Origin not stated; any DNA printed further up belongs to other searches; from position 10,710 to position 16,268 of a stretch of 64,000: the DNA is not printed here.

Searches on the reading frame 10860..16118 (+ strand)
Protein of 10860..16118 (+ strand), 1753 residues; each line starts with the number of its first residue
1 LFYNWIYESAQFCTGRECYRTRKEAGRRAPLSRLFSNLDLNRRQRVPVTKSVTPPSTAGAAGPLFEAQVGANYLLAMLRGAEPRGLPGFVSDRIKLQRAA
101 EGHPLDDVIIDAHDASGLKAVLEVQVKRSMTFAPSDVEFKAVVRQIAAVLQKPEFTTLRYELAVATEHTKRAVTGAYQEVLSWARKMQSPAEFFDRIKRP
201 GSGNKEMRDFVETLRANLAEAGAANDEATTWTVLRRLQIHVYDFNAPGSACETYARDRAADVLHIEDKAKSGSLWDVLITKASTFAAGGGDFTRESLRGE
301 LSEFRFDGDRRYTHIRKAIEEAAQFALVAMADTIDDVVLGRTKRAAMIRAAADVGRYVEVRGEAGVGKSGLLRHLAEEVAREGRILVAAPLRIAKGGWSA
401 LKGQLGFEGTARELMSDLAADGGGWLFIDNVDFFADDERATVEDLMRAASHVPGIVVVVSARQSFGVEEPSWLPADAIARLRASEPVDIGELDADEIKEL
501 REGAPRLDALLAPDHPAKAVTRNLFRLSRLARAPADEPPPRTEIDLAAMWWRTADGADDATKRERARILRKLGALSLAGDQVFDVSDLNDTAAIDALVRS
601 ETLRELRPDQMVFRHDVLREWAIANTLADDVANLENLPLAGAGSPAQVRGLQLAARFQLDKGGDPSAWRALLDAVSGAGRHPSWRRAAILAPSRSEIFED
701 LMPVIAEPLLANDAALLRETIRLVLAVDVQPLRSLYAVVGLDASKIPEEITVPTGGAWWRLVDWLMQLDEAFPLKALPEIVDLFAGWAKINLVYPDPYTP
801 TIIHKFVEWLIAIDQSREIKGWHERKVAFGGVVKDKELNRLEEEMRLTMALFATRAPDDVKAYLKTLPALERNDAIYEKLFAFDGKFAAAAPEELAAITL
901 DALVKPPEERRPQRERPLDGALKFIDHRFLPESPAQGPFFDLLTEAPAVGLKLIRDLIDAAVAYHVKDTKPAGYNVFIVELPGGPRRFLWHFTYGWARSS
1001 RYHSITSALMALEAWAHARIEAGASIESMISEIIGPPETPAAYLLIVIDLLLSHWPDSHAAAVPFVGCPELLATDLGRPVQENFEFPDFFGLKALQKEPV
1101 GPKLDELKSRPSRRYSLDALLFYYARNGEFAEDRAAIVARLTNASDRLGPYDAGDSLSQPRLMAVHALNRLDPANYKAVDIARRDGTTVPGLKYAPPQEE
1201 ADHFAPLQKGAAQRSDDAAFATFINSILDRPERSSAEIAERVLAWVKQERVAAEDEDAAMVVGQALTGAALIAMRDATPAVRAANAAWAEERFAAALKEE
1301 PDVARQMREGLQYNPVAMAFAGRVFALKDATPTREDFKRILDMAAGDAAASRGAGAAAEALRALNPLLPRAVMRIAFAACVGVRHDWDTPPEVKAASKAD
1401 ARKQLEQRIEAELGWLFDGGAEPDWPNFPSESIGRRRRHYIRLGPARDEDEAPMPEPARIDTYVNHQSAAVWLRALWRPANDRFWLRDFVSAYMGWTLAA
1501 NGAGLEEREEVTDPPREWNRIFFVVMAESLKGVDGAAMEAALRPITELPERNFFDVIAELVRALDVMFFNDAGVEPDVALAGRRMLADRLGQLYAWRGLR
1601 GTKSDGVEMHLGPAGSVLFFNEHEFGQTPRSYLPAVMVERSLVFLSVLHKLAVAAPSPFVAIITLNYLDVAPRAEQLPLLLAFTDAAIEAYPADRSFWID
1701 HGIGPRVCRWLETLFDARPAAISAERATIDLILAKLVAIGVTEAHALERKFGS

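Call 3: search_protein_families(library=pfam, proteins=[window:10860-16118:+], max_evalue=1)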
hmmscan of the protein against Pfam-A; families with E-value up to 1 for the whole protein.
window:10860-16118:+ (1753 aa): 5 families
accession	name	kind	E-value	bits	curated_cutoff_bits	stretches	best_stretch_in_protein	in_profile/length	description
PF25199.1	nSTAND_NTPase5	-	0.0022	18.2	34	1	352-463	38-134/145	Novel STAND NTPase 5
PF13191.12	AAA_16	-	0.004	18.1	32.6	1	349-387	18-56/167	AAA ATPase domain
PF13604.12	AAA_30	-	0.0089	16.2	27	1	345-395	8-59/191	AAA domain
PF05729.18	NACHT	-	0.01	16.1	26.7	1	356-382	1-27/167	NACHT domain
PF00005.33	ABC_tran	-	0.17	12.9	25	1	355-404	11-60/137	ABC transporter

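Call 4: search_protein_families(library=padloc, proteins=[window:10860-16118:+], max_evalue=1)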
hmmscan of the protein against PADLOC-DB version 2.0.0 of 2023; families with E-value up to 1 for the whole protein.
window:10860-16118:+ (1753 aa): 5 families
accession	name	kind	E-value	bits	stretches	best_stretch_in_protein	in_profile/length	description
PDLC04702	PDC-M54A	-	1.5e-06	24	1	57-432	15-395/1621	-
PDLC04700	PDC-M54A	-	2.7e-06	22.6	1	229-628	187-622/1657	-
PDLC02918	DUF626_VIII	-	7.2e-05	20.1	1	58-269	7-212/474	-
PDLC02163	Avs2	-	0.0055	12.3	1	357-420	413-479/1576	-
PDLC02169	Avs4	-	0.008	11.4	1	701-1015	541-858/1570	-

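Call 24: list_cluster_members(proteins=[P0001, P0026, P0027, window:10860-16118:+])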
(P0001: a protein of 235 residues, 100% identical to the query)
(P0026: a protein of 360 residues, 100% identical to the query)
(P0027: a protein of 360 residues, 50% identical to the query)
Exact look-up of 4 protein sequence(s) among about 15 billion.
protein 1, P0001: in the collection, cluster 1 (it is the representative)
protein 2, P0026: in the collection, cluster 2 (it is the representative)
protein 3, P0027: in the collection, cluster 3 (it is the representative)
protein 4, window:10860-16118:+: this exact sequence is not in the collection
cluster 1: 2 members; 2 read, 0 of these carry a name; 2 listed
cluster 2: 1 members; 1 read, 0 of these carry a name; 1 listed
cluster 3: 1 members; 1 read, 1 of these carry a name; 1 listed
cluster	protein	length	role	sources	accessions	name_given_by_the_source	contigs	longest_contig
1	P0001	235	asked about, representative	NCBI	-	-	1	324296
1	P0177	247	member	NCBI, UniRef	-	-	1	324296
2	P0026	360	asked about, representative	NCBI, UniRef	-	-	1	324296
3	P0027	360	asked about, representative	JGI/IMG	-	hypothetical protein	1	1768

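Call 36: search_protein_families(library=ncbifam, proteins=[window:10860-16118:+], max_evalue=0.01)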
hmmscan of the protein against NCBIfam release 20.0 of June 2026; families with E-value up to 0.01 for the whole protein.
window:10860-16118:+ (1753 aa): 1 family
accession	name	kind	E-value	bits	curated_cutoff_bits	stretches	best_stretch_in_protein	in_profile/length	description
NF041815.1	Avs4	equivalog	0.0044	14.2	1500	0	926-1081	774-936/1579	AVAST type 4 anti-phage nuclease Avs4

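Call 50: find_related_loci(query=window:10860-16118:+, collection=genome_contigs, flank=10000)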
Query window:10860-16118:+ (1753 aa) in genome_contigs; peptide patterns used: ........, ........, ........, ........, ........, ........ (x = any residue, [..] = any of these).
16 stretches matched a pattern; 1 encode a relative of the query (tblastn E <= 1e-3); 1 distinct loci.
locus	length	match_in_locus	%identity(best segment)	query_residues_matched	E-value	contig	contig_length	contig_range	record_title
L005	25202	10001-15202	82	17-1751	0e+0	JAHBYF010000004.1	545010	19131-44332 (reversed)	MAG: Hyphomonadaceae bacterium isolate ACE_PRO17 PRO17_4, whole genome shotgun sequence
